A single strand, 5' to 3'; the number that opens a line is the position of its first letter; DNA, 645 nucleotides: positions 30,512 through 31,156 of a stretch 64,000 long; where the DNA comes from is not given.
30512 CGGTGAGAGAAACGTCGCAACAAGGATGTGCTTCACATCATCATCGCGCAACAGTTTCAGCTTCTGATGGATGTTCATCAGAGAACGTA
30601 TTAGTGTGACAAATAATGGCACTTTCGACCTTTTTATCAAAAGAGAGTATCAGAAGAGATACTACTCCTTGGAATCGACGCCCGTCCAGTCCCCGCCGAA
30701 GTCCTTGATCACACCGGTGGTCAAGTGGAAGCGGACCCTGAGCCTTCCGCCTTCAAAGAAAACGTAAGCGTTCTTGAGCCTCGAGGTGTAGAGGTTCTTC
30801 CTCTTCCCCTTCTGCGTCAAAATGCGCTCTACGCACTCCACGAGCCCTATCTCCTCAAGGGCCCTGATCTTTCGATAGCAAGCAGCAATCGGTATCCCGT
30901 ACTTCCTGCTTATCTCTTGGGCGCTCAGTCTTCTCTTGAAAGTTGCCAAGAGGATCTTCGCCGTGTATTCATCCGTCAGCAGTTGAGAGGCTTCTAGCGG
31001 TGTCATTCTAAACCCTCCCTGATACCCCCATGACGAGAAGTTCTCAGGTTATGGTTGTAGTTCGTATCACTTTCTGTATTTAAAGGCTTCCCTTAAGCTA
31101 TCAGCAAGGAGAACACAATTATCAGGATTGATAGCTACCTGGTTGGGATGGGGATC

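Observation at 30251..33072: Two-domain KaiC-like ATPase followed by three tandem paralogous small wHTH genes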

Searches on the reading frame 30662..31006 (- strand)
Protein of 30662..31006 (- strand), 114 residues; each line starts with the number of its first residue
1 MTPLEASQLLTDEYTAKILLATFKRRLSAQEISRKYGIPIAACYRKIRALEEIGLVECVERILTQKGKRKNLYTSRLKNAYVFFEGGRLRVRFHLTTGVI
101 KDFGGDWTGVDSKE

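Call 3: search_protein_families(library=pfam, proteins=[window:30662-31006:-], max_evalue=0.1)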
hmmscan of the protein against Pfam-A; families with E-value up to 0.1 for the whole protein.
window:30662-31006:- (114 aa): 7 families
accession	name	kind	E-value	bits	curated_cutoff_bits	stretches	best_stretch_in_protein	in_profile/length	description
PF12840.13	HTH_20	-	5.1e-07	30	27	1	11-59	2-51/51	Helix-turn-helix domain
PF13412.12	HTH_24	-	1.7e-05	24.7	21.9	1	25-57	16-48/48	Winged helix-turn-helix DNA-binding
PF01978.25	TrmB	-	1.8e-05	24.9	25.6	1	24-61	20-57/68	Sugar-specific transcriptional regulator TrmB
PF09339.16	HTH_IclR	-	0.00013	22.1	22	1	19-57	11-49/52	IclR helix-turn-helix domain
PF08279.18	HTH_11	-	0.006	16.9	25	1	18-60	8-44/55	HTH domain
PF13518.12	HTH_28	-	0.027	15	25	1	17-55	4-41/52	Helix-turn-helix domain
PF05043.19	Mga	-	0.086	13.9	21.1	0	9-52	12-56/87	Mga helix-turn-helix domain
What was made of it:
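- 30662..31006 (-): wHTH paralogue B (114 aa). It is conserved as the second gene after the ATPase. Pfam HTH_20 scores 30.0 bits (cut-off 27) (call 3).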

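Call 4: search_protein_families(library=ncbifam, proteins=[window:30662-31006:-], max_evalue=0.1)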
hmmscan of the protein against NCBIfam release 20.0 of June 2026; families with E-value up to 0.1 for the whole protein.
window:30662-31006:- (114 aa): 8 families
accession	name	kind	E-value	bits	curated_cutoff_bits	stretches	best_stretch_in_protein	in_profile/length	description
NF053606.1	Sta1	subfamily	0.001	19.1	80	1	20-78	29-86/100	Sta1 family transcriptional regulator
NF053602.1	Phr_regulator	exception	0.0013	18.3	320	1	9-74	8-72/191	heat shock transcription regulator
TIGR01884.1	cas_HTH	subfamily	0.0037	16.7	60.2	1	21-70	149-196/202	CRISPR-associated CARF protein Csa3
NF047392.1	TransRegTrmBHalo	equivalog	0.0037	16.3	500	1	12-60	19-68/349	HTH-type sugar sensing transcriptional regulator TrmB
NF008402.0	PRK11202.1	equivalog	0.045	13.4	151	1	26-59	32-65/211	HTH-type transcriptional repressor FabR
NF040939.2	trans_reg_lrs14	equivalog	0.069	13.2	90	1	18-76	28-86/103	Lrs14 family HTH-type transcriptional regulator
NF040820.1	trans_reg_LrpA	equivalog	0.07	13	250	1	24-58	16-50/141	HTH-type transcriptional regulator LrpA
NF033788.1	HTH_metalloreg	subfamily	0.08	12.8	55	0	8-57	6-56/77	metalloregulator ArsR/SmtB family transcription factor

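Call 15: find_related_loci(query=A3, collection=metagenome_contigs, flank=6000)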
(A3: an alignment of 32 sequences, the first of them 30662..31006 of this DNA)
Query A3 (114 aa) in metagenome_contigs; peptide patterns used: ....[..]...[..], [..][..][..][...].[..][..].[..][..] (x = any residue, [..] = any of these).
600 stretches matched a pattern (row limit reached: there are more); 484 encode a relative of the query (tblastn E <= 1e-3); the best 80 are kept; 80 distinct loci.
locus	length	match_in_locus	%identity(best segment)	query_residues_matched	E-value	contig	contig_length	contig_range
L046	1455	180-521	96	1-114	2e-76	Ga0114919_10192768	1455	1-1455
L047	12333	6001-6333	83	1-111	3e-63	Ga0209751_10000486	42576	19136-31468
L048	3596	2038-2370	81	1-111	2e-62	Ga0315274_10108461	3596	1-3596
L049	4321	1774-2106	82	1-111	2e-62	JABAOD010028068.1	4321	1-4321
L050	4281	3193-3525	80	1-111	3e-62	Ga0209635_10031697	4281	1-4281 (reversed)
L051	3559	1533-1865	81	1-111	2e-62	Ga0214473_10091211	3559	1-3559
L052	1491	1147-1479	79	1-111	9e-65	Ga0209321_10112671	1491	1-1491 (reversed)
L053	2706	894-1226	80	1-111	2e-62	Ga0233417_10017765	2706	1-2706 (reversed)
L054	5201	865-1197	81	1-111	2e-61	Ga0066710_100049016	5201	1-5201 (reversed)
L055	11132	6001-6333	81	1-111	3e-61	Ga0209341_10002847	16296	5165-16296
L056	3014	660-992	79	1-111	2e-61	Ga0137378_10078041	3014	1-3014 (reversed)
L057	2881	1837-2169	79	1-111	2e-61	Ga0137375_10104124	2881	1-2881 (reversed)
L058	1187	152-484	78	1-111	1e-64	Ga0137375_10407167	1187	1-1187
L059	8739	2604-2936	77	1-111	6e-61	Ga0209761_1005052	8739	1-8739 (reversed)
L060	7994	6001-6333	78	1-111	4e-61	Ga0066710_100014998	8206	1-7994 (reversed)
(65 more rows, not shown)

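Call 29: search_solved_structures(query=A3, max_evalue=1, show_alignments=2)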
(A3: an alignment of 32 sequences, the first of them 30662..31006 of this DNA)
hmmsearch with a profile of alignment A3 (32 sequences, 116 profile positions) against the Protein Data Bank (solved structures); distinct sequences matched with E-value up to 1: 9.
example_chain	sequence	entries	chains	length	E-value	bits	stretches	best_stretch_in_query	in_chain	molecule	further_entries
2p4w_A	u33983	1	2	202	0.0022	21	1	9-74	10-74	Transcriptional regulatory protein arsR family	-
7r22_A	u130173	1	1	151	0.15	15.2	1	11-59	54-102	ArsR family transcriptional regulator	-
2ezh_A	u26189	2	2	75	0.29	14.2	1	13-61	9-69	TRANSPOSASE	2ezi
2efn_A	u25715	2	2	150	0.32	14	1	18-58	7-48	150aa long hypothetical transcriptional regulator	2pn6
3f3x_A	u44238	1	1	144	0.52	13.4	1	18-90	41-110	Transcriptional regulator, marR family, putative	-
1uly_A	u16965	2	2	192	0.54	13.3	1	6-79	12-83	hypothetical protein PH1932 | hypothetical transcription regulator protein, PH1932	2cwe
1u2w_A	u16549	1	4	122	0.85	12.7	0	6-61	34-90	Cadmium efflux system accessory protein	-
7ne9_AAA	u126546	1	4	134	0.94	12.6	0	35-61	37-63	Ferric uptake regulator family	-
3f72_A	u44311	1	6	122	0.99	12.5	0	6-61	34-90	Cadmium efflux system accessory protein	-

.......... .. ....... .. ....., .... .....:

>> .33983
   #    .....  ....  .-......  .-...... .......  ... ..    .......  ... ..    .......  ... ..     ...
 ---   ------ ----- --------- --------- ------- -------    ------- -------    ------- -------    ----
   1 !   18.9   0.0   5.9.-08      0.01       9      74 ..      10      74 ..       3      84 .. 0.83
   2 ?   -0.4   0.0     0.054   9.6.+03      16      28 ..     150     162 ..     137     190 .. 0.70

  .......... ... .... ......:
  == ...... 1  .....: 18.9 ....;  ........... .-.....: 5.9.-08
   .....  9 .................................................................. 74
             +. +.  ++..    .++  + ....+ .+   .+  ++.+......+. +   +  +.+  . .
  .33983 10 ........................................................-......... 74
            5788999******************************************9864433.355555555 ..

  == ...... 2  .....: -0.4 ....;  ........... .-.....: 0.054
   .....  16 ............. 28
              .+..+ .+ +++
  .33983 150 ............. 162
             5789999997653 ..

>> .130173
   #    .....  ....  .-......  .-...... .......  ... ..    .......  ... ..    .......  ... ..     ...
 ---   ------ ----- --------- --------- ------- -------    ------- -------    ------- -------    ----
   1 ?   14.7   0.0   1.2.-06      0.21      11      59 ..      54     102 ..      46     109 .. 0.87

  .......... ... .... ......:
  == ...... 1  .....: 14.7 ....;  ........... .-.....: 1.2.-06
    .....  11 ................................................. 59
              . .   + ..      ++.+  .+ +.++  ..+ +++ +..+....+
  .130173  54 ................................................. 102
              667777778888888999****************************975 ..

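Call 39: predict_structure(alignment_id=A3)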
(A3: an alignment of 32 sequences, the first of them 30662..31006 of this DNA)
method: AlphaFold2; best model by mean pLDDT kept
length: 114 residues; sequences in the alignment: 32
mean_pLDDT: 83.2   pTM: 0.77
mean pLDDT of the five models: 83.2, 81.8, 76.6, 74.1, 71.5
residues with pLDDT >= 90: 54; 70-90: 40; 50-70: 14; < 50: 6
segments of 3 or more residues with pLDDT < 50: 109-114
pLDDT, mean of each block of 10 residues (from residue 1): 63 88 95 94 95 93 91 94 80 82 59 37
secondary structure, 60 per line:
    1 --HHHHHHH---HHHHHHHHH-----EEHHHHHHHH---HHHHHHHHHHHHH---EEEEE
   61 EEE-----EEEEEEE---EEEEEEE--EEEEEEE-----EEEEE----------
elements in order: H3-9 H13-21 H29-36 H40-52 E56-63 E69-75 E79-85 E88-94 E100-104
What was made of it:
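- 30662..31006 (-): The AF2 model has pLDDT 83, with four helices, a wing and three extra strands (call 39).
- A confident AF2 model (call 39).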

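Call 42: fold_search(model_id=the predicted structure, library=pdb)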
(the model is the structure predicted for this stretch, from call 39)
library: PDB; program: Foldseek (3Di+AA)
matches with E <= 10: 1729; with E <= 0.001: 5
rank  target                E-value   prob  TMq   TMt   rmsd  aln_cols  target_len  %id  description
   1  2p4w_B                4.6e-05  1.00  0.58  0.35   8.0       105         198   24  Crystal structure of heat shock regulator from Pyrococcus furiosus (released 2007-03-27)
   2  2p4w_A                3.4e-04  1.00  0.58  0.35   7.5       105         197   24  Crystal structure of heat shock regulator from Pyrococcus furiosus (released 2007-03-27)
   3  5f7q_E                3.6e-04  1.00  0.45  0.15  10.7       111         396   12  ROK repressor Lmo0178 from Listeria monocytogenes bound to operator (released 2016-09-07)
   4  5f7q_C                4.7e-04  1.00  0.50  0.17   9.9       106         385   14  ROK repressor Lmo0178 from Listeria monocytogenes bound to operator (released 2016-09-07)
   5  5f7q_L                9.9e-04  1.00  0.50  0.17   9.9       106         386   14  ROK repressor Lmo0178 from Listeria monocytogenes bound to operator (released 2016-09-07)
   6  2cwe                  1.7e-03  1.00  0.58  0.35   2.5        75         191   21  Crystal structure of hypothetical transcriptional regulator protein, PH1932 from Pyrococcus horikoshii OT3 (released 2005-12-20)
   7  1uly                  2.0e-03  1.00  0.57  0.35   2.6        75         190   21  Crystal structure analysis of the ArsR homologue DNA-binding protein from P. horikoshii OT3 (released 2004-10-19)
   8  6pln_A                3.0e-03  1.00  0.53  0.57   2.9        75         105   13  X-ray crystal structure of Pyrococcus furiosus general transcription factor TFE-alpha (released 2020-07-08)
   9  7p6f_DDD              3.7e-03  1.00  0.49  0.56   3.0        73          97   22  1.93 A resolution X-ray crystal structure of the transcriptional regulator SrnR from Streptomyces griseus (released 2022-05-25)
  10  4ija_A                4.1e-03  0.99  0.41  0.15   9.7       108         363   14  Structure of S. aureus methicillin resistance factor MecR2 (released 2013-06-12)
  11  4g6q_A                4.4e-03  1.00  0.54  0.36   2.1        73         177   18  The crystal structure of a functionally unknown protein Kfla_6221 from Kribbella flavida DSM 17836 (released 2012-09-19)
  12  6abq_A                4.4e-03  1.00  0.48  0.50   6.7        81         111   23  Crystal structure of transcription factor from Listeria monocytogenes (released 2019-06-05)
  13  4g6q_B                4.4e-03  1.00  0.49  0.34   2.6        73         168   19  The crystal structure of a functionally unknown protein Kfla_6221 from Kribbella flavida DSM 17836 (released 2012-09-19)
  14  6pln_B                4.7e-03  1.00  0.53  0.58   3.1        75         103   12  X-ray crystal structure of Pyrococcus furiosus general transcription factor TFE-alpha (released 2020-07-08)
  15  5hs7_B                5.0e-03  1.00  0.53  0.61   3.1        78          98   20  Reduced form of the transcriptional regulator YodB from B. subtilis (released 2016-08-17)
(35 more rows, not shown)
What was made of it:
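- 30662..31006 (-): The best PDB match is Phr, 2p4w (calls 29, 42).
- On ArsR/SmtB-type winged-helix regulators (Pfam HTH_20 / HTH_5): The model is H-H-H-H-beta-beta, and the top PDB hits are ArsR-type regulators (calls 39, 42).
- The best solved matches are archaeal and bacterial ArsR-type regulators: Phr, PH1932, SmtB and CzrA (calls 29, 42).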

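Call 68: search_protein_representatives(alignment_id=A3)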
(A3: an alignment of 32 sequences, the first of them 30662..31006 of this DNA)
Query: 32 sequences, 116 profile positions. Proteins with E-value up to 0.001 (for the whole library): 1508; up to 1e-10: 406; up to 1e-30: 20. The best 150 are listed.
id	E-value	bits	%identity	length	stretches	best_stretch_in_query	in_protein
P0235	5.9e-55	200.3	-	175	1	2-115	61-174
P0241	1.3e-52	192.7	-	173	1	2-115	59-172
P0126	2.0e-45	169.5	-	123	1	2-113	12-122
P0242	1.3e-44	166.9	-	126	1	2-112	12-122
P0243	1.2e-43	163.8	-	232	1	2-110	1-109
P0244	1.2e-40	154.1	-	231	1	2-110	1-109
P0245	3.3e-39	149.5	-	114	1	28-115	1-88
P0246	5.9e-39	148.7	-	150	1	3-114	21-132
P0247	9.5e-38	144.8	-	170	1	3-114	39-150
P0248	4.2e-36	139.5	-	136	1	2-113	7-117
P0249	3.2e-35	136.6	-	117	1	2-114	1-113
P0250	8.1e-35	135.3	-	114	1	2-114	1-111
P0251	1.0e-33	131.8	-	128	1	2-75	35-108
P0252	7.8e-33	128.9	-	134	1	2-113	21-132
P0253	1.3e-32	128.2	-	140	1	3-112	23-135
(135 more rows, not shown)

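Call 77: search_protein_families(library=padloc, proteins=[window:30662-31006:-], max_evalue=0.01)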
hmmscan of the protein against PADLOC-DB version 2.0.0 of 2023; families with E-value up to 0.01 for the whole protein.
window:30662-31006:- (114 aa): 12 families
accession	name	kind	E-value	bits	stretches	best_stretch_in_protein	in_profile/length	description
PDLC01858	CARF3--CARF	-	6.9e-08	30.6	1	11-61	142-192/204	-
PDLC01044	Csa3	-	2.5e-07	28.8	1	11-68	134-191/194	Type I-A associated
PDLC01848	CARF3--CARF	-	6.8e-06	23.9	1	13-68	137-190/197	-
PDLC01438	Csa3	-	9.5e-06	23.9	1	5-80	140-204/305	"CAS-I,CAS-II,CAS-III,CAS-IV,CAS-V,CAS-VI; associated_signaling"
PDLC01857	CARF3--CARF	-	0.00025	18.7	1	16-61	132-178/201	-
PDLC01879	CARF3--CARF_TM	-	0.00041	18.1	1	17-69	160-215/222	-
PDLC01863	CARF3--CARF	-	0.00066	17.5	1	15-60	121-166/182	-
PDLC01434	CasR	-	0.0019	16.1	1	18-61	133-176/191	"CAS-I,CAS-II,CAS-III,CAS-IV,CAS-V,CAS-VI; associated_signaling"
PDLC01866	CARF3--CARF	-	0.0024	15.9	1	24-71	151-193/207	-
PDLC01849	CARF3--CARF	-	0.0026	15.5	1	17-68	142-193/197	-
PDLC02933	PRTase_III-A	-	0.0033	15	1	16-71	287-340/368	-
PDLC01875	CARF3--CARF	-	0.0049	14.7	1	20-74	154-202/219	-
